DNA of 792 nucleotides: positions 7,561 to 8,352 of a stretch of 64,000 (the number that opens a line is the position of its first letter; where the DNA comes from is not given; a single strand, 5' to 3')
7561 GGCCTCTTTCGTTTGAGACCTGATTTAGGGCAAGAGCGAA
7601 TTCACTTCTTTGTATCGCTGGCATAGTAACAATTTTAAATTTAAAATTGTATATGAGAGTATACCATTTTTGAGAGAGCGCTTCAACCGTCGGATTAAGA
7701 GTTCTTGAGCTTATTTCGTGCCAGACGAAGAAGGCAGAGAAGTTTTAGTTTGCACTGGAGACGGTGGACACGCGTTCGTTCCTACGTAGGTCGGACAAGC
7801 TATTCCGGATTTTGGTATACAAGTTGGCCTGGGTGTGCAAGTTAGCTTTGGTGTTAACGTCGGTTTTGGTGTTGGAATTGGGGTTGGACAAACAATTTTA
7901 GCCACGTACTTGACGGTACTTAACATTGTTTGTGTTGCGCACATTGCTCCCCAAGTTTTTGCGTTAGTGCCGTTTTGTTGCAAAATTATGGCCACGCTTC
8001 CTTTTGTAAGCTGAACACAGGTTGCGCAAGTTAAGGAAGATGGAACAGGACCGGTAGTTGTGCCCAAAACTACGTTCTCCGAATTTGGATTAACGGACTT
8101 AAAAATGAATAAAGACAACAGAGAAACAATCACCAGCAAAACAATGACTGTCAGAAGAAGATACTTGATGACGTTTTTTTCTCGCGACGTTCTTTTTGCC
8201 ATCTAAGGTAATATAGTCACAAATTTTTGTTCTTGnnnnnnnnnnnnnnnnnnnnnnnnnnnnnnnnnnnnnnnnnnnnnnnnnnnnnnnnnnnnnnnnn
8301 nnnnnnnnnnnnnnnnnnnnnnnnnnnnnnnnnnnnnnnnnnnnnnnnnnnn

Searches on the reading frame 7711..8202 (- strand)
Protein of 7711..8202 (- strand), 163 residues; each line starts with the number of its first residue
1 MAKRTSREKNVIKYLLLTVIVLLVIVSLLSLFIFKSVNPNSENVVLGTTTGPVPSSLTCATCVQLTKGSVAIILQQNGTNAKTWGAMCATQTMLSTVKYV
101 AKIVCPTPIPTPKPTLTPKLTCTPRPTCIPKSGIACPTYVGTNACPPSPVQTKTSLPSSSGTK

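Call 3: search_protein_families(library=pfam, proteins=[window:7711-8202:-], max_evalue=0.01)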
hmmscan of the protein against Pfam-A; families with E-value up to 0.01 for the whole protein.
window:7711-8202:- (163 aa): 0 families

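Call 4: search_protein_families(library=ncbifam, proteins=[window:7711-8202:-], max_evalue=0.01)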
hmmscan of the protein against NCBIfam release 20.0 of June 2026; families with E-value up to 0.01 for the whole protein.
window:7711-8202:- (163 aa): 0 families

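Call 66: search_protein_families(library=padloc, proteins=[window:7711-8202:-], max_evalue=0.001)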
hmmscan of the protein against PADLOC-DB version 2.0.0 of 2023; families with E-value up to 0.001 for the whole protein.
window:7711-8202:- (163 aa): 0 families
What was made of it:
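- On Dodola DolB / PDC-M37B (defence): The partner has no PADLOC hit (call 66).
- The partner has no PADLOC match (call 66).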
